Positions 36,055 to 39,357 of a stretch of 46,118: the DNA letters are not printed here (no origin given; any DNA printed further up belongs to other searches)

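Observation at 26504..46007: Side-by-side duplicated three-gene module: LacI regulator, divergent giant multi-CBM secreted protein, and a small stand-alone CBM-like partner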

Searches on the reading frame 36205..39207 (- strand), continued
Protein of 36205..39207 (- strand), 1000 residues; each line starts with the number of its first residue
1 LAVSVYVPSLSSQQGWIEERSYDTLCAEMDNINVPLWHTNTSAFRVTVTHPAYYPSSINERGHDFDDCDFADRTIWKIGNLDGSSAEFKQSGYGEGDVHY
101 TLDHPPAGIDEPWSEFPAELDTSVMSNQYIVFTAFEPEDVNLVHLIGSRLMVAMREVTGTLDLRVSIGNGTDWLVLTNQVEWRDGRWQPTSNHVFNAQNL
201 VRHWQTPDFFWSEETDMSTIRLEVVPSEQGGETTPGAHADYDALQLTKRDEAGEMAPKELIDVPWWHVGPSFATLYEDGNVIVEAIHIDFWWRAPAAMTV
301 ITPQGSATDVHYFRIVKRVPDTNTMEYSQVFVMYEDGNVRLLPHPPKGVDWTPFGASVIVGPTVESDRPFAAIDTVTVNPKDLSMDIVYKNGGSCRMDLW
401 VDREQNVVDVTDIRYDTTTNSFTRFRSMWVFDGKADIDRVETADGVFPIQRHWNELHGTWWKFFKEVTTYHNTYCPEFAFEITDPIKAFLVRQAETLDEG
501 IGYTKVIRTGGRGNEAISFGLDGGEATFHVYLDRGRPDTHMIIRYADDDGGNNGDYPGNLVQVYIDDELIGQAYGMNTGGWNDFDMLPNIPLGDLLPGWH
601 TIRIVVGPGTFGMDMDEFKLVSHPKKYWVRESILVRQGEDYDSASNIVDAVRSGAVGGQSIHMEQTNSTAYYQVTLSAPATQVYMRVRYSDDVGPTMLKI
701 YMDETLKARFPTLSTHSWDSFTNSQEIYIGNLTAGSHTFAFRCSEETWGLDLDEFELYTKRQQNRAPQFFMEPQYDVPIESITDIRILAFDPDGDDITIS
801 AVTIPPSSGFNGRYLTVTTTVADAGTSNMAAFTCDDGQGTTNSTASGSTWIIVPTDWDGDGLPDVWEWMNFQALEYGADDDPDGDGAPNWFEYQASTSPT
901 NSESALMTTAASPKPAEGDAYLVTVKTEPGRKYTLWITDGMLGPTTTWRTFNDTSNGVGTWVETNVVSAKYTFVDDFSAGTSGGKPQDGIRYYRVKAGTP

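Call 65: fold_search(model_id=the predicted structure, library=pdb)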
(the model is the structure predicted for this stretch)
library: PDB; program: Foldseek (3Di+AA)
matches with E <= 10: 1675; with E <= 0.001: 247
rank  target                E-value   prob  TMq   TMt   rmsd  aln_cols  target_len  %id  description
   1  5x7o_A                2.7e-15  1.00  0.13  0.11  32.0       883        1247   10  Crystal structure of Paenibacillus sp. 598K alpha-1,6-glucosyltransferase (released 2017-07-26)
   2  6f2p                  4.0e-10  1.00  0.15  0.14  25.4       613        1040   10  Structure of Paenibacillus xanthan lyase to 2.6 A resolution (released 2018-12-05)
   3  8w7n                  5.4e-10  1.00  0.12  0.12  36.4       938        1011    8  Crystal structure of the in-cell Cry1Aa purified from Bacillus thuringiensis (released 2024-03-06)
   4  9h99                  2.7e-09  1.00  0.11  0.10  36.5       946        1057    8  Native structure of the full-length pesticidal protein Cry1Ca18 at pH7, from crystals formed in vivo (released 2025-11-12)
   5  7zgn_B                4.1e-09  1.00  0.10  0.16  25.1       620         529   10  Plant/insect N-glycan active PNGase (released 2022-09-07)
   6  9h4p_BD               8.4e-09  1.00  0.12  0.12  36.5       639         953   10  Tail of full Haloferax tailed virus 1 (released 2025-08-27)
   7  9qxq                  9.3e-09  1.00  0.11  0.10  30.1       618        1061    9  native structure of full-length pesticidal protein Cry1Ca18 at pH9, from crystals formed in vivo (released 2026-02-11)
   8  7js4                  1.1e-08  1.00  0.11  0.11  24.4       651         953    9  The structure of the M60 catalytic domain with the CBM51-1 and CBM51-2 domains from Clostridium perfringens ZmpB (released 2021-02-03)
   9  6a48                  1.6e-08  1.00  0.13  0.17  28.0       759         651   10  Crystal structure of reelin N-terminal region (released 2019-06-19)
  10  6qfk_A                2.4e-08  1.00  0.10  0.08  25.6       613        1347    9  EngBF DARPin Fusion 4b G10 (released 2019-11-06)
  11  8a1a_A                2.8e-08  1.00  0.10  0.08  25.3       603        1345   10  Structure of a leucinostatin derivative determined by host lattice display : L1F11V1 construct (released 2022-12-07)
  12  6vls_D                3.0e-08  1.00  0.15  0.16  17.8       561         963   10  Structure of C-terminal fragment of Vip3A toxin (released 2020-07-22)
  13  7zgn_A                3.7e-08  1.00  0.10  0.16  24.3       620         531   10  Plant/insect N-glycan active PNGase (released 2022-09-07)
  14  4qaw_A                3.9e-08  1.00  0.12  0.21  16.9       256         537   14  Structure of modular Xyn30D from Paenibacillus barcinonensis (released 2014-10-08)
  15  4qaw_D                5.0e-08  1.00  0.12  0.22  16.8       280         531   13  Structure of modular Xyn30D from Paenibacillus barcinonensis (released 2014-10-08)
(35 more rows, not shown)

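Call 66: search_protein_families(library=pfam, proteins=[P0216, P0197, P0200, P0201, P0221, P0226, P0204, P0211], max_evalue=0.05)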
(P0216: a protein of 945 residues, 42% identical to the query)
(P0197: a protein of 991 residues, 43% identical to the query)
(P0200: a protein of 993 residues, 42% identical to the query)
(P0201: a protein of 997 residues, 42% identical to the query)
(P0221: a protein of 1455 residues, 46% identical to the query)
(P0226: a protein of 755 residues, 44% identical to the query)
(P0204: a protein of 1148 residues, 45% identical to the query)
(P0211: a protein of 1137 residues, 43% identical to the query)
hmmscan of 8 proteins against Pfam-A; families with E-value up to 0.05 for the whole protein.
P0216 (945 aa): 3 families
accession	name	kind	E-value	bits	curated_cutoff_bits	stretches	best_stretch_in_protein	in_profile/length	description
PF14683.12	CBM-like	-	2.3e-06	28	27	1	47-204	2-159/160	Polysaccharide lyase family 4, domain III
PF03422.21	CBM_6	-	8.2e-06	26.6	28.9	1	617-692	35-110/125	Carbohydrate binding module (family 6)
PF18099.7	CBM_35_2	-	0.00077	19.9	23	1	623-689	33-99/112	Carbohydrate binding module (family 35)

P0197 (991 aa): 2 families
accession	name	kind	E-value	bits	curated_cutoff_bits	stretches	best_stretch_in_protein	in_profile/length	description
PF03422.21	CBM_6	-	1e-09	39.2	28.9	2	485-611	1-122/125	Carbohydrate binding module (family 6)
PF18884.5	TSP3_bac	-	5.1e-06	26.7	25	1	873-894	1-22/22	Bacterial TSP3 repeat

P0200 (993 aa): 2 families
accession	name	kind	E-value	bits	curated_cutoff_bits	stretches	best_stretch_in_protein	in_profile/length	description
PF03422.21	CBM_6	-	5.1e-12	46.6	28.9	2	484-613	1-124/125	Carbohydrate binding module (family 6)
PF18099.7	CBM_35_2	-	0.00078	19.9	23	0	501-601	10-103/112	Carbohydrate binding module (family 35)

P0201 (997 aa): 2 families
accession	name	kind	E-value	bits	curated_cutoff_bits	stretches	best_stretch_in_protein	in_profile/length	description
PF03422.21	CBM_6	-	1.1e-06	29.3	28.9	1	486-614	1-123/125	Carbohydrate binding module (family 6)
PF18099.7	CBM_35_2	-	1.8e-05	25.1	23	1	503-612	10-110/112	Carbohydrate binding module (family 35)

P0221 (1455 aa): 3 families
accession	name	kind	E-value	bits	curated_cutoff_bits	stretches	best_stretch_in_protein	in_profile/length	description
PF03422.21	CBM_6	-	4e-18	66.3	28.9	2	1063-1183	1-123/125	Carbohydrate binding module (family 6)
PF18099.7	CBM_35_2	-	1.1e-07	32.3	23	1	1080-1171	11-102/112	Carbohydrate binding module (family 35)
PF17957.7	Big_7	-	0.019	16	24.1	0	1107-1166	18-69/70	Bacterial Ig domain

P0226 (755 aa): 3 families
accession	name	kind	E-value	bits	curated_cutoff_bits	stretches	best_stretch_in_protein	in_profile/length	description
PF03422.21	CBM_6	-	5.7e-10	40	28.9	2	629-750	1-123/125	Carbohydrate binding module (family 6)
PF18099.7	CBM_35_2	-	1.2e-05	25.8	23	1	646-737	11-101/112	Carbohydrate binding module (family 35)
PF17957.7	Big_7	-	0.0012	19.9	24.1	1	674-734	18-70/70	Bacterial Ig domain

P0204 (1148 aa): 1 family
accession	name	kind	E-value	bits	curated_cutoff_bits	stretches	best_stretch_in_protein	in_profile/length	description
PF03422.21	CBM_6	-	4.6e-05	24.1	28.9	0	476-603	1-123/125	Carbohydrate binding module (family 6)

P0211 (1137 aa): 1 family
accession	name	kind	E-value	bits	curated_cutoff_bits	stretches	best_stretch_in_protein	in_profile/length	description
PF03422.21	CBM_6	-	0.04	14.7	28.9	0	610-677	1-68/125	Carbohydrate binding module (family 6)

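Call 75: search_protein_families(library=pfam, proteins=[L063:14348-21292:+], max_evalue=0.001)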
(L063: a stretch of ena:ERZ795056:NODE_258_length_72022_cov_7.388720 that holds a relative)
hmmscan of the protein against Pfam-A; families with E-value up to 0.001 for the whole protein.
L063:14348-21292:+ (2314 aa): 1 family
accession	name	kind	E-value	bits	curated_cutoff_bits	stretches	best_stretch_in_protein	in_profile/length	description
PF03422.21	CBM_6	-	9.5e-11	42.5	28.9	2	1809-1936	1-123/125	Carbohydrate binding module (family 6)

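Call 92: search_protein_families(library=pfam, proteins=[L061:5323-6177:+, L061:6214-7518:+, L061:7632-8486:+, L061:8523-9884:+], max_evalue=0.01)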
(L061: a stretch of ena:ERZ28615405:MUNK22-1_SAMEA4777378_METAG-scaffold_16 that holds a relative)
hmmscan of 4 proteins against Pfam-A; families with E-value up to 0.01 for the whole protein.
L061:5323-6177:+ (284 aa): 0 families

L061:6214-7518:+ (434 aa): 1 family
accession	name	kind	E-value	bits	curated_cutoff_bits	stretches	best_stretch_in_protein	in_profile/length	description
PF23911.1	DUF7253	-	2.8e-06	28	25.1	0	202-253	37-88/110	Domain of unknown function (DUF7253)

L061:7632-8486:+ (284 aa): 0 families

L061:8523-9884:+ (453 aa): 0 families
